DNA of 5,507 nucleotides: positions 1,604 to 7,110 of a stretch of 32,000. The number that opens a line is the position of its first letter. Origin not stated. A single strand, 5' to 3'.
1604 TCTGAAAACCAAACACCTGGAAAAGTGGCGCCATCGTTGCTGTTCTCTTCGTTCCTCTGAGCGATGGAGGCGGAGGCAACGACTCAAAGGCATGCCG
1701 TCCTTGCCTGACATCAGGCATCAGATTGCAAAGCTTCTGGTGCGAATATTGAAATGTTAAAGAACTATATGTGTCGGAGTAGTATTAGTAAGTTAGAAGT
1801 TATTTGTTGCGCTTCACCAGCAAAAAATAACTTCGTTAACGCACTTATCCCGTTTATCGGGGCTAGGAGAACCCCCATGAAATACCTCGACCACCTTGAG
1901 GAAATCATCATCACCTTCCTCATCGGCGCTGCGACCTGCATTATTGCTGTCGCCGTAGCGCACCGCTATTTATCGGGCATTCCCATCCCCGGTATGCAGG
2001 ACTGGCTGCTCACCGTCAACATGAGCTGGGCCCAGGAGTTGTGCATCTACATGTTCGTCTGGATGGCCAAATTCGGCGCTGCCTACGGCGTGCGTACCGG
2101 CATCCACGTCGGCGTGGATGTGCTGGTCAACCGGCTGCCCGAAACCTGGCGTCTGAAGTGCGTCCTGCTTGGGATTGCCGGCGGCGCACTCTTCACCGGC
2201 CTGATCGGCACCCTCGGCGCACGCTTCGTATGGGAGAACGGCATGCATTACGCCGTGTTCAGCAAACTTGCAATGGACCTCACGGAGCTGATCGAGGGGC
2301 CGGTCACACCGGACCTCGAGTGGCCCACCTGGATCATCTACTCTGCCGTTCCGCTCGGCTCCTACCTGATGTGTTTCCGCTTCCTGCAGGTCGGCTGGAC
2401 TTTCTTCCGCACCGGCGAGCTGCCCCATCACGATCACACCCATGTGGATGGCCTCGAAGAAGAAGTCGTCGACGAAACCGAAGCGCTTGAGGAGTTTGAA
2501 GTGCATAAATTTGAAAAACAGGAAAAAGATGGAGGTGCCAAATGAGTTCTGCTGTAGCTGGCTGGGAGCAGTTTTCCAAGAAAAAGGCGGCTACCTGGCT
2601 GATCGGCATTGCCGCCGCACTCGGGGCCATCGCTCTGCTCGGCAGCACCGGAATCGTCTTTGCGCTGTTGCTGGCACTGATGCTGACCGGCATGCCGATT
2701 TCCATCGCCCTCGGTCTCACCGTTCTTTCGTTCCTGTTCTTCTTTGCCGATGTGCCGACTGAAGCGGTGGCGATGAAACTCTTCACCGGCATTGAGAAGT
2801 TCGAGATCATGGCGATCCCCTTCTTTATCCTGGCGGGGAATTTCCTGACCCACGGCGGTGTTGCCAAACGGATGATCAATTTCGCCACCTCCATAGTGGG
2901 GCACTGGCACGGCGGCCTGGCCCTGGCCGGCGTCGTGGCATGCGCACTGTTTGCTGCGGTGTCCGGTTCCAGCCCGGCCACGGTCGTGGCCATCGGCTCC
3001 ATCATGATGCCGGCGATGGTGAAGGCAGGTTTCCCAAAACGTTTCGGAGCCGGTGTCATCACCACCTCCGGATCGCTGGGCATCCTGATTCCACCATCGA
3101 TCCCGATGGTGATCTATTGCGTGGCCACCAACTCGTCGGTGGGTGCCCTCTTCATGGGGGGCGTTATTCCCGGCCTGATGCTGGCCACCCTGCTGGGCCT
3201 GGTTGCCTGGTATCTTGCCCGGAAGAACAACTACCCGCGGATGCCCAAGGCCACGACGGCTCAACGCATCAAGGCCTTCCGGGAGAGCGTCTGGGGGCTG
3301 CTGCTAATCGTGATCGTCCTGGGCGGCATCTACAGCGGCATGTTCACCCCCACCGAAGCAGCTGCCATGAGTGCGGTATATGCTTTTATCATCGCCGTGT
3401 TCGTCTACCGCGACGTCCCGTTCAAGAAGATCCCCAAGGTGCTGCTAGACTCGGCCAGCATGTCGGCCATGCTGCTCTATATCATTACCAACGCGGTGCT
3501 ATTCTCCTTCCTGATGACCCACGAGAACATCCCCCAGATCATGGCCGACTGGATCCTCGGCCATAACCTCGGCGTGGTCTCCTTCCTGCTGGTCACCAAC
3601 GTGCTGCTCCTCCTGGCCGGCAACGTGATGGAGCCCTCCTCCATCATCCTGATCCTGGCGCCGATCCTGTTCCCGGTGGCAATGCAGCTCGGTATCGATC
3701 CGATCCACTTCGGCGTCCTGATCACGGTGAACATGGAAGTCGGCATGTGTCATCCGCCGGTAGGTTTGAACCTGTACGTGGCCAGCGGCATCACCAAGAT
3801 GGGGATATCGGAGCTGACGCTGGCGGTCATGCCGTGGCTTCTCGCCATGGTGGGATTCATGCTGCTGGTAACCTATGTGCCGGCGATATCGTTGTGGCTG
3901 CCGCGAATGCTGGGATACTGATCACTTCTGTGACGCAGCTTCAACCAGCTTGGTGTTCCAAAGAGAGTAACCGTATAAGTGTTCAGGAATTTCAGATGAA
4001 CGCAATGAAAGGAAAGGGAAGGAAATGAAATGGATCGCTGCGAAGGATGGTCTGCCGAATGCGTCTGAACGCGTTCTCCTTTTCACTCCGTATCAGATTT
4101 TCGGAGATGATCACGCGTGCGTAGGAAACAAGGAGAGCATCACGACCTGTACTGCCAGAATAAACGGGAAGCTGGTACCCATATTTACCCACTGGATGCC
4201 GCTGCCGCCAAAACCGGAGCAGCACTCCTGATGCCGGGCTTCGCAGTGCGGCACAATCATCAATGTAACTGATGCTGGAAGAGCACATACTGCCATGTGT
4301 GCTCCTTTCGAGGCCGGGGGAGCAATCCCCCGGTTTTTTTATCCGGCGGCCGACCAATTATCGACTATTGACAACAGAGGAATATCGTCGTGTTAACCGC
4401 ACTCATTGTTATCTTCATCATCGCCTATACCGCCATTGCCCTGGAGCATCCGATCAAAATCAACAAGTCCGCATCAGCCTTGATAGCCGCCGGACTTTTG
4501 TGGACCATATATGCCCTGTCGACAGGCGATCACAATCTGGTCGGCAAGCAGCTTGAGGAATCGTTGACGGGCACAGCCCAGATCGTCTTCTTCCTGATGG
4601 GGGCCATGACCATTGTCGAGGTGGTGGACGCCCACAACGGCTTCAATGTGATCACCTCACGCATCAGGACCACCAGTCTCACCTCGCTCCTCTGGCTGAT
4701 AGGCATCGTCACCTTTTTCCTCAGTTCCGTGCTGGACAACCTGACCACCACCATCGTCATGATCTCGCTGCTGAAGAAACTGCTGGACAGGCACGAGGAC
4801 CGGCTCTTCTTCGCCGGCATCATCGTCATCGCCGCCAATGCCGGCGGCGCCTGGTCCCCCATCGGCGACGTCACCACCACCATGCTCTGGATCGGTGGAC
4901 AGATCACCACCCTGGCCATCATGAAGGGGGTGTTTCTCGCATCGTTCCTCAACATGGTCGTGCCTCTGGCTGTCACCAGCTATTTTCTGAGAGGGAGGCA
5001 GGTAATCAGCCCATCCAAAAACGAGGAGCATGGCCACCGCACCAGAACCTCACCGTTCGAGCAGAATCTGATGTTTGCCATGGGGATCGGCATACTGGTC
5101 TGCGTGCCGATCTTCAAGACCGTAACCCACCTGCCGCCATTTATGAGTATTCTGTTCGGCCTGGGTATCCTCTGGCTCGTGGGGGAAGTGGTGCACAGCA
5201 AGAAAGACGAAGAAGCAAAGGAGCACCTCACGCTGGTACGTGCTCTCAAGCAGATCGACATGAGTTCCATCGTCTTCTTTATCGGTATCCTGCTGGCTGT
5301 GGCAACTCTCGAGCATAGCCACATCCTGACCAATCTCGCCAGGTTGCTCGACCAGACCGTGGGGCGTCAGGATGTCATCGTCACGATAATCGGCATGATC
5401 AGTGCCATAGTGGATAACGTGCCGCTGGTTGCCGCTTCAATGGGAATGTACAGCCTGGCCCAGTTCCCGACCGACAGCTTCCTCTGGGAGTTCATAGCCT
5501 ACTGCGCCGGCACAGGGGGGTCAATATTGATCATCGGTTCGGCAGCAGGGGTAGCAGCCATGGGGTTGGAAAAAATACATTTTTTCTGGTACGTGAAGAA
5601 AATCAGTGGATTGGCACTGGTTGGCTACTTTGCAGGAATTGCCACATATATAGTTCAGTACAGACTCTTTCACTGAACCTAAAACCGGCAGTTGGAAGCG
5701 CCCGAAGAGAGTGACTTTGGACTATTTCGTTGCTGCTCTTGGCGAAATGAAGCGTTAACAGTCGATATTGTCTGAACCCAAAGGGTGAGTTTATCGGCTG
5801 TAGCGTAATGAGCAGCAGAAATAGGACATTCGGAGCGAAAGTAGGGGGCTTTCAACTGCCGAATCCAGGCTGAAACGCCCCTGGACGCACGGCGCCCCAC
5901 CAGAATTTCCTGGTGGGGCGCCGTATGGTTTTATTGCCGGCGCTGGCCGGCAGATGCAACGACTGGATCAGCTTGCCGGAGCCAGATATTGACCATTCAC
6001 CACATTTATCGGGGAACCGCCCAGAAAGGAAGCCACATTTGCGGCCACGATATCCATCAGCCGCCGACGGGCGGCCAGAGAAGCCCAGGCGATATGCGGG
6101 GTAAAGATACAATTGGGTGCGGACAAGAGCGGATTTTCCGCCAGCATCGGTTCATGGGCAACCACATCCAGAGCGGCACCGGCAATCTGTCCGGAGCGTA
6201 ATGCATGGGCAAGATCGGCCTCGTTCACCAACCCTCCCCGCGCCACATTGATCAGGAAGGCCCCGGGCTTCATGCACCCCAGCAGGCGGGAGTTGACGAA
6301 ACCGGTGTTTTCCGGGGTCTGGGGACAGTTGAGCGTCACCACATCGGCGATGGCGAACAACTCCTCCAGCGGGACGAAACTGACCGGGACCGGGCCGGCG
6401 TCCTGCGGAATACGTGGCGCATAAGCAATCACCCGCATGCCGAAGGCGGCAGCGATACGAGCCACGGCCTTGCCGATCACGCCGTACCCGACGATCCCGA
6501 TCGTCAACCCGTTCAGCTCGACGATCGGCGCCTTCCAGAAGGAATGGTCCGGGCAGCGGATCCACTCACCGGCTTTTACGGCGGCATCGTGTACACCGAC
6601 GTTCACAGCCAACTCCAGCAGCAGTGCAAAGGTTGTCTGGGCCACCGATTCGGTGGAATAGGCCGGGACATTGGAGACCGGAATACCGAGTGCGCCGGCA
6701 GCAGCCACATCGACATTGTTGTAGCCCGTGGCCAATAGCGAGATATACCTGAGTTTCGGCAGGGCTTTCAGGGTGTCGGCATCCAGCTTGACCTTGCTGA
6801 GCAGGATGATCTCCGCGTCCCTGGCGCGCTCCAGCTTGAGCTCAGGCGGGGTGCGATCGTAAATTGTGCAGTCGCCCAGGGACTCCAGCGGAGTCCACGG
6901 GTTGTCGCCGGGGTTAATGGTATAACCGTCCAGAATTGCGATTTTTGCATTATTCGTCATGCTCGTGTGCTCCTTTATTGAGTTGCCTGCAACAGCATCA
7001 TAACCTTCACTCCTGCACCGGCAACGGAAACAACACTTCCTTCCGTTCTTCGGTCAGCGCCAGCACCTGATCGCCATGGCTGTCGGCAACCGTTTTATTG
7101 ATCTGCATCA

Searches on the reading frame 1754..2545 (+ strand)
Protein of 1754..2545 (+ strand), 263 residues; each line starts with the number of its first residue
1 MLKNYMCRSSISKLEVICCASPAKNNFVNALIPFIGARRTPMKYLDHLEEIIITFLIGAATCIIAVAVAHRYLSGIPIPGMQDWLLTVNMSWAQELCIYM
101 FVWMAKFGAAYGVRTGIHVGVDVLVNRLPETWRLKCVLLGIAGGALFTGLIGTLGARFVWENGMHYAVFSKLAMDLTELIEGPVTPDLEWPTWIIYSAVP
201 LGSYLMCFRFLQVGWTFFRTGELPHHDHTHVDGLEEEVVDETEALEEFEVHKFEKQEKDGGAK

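Call 74: search_protein_families(library=pfam, proteins=[window:1754-2545:+], max_evalue=0.00001)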
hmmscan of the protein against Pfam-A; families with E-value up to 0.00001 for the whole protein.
window:1754-2545:+ (263 aa): 1 family
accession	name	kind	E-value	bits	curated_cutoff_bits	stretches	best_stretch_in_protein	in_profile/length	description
PF04290.18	DctQ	-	6.2e-20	71.9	28.3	1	86-215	15-127/132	Tripartite ATP-independent periplasmic transporters, DctQ component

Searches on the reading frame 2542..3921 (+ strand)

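Call 74: search_protein_families(library=pfam, proteins=[window:2542-3921:+], max_evalue=0.00001)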
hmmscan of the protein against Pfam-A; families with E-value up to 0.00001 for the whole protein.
window:2542-3921:+ (459 aa): 1 family
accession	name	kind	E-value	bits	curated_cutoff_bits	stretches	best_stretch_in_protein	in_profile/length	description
PF06808.19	DctM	-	1.5e-136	456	23.8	1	40-449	1-413/413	Tripartite ATP-independent periplasmic transporter, DctM component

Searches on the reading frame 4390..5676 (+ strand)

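Call 74: search_protein_families(library=pfam, proteins=[window:4390-5676:+], max_evalue=0.00001)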
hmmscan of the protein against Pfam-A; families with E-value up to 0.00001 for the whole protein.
window:4390-5676:+ (428 aa): 1 family
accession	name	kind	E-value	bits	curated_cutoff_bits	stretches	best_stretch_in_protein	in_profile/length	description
PF03600.22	CitMHS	-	6.4e-32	111.4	31.9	1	16-364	4-326/336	Citrate transporter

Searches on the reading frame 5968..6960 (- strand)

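Call 74: search_protein_families(library=pfam, proteins=[window:5968-6960:-], max_evalue=0.00001)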
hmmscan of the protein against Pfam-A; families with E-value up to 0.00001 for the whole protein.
window:5968-6960:- (330 aa): 2 families
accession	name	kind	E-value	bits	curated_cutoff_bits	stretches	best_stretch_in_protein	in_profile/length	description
PF02826.25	2-Hacid_dh_C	-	1.4e-56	191.1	25.1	1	111-291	1-178/178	D-isomer specific 2-hydroxyacid dehydrogenase, NAD binding domain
PF00389.36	2-Hacid_dh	-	2e-27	95.9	24.6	1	25-322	15-134/134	D-isomer specific 2-hydroxyacid dehydrogenase, catalytic domain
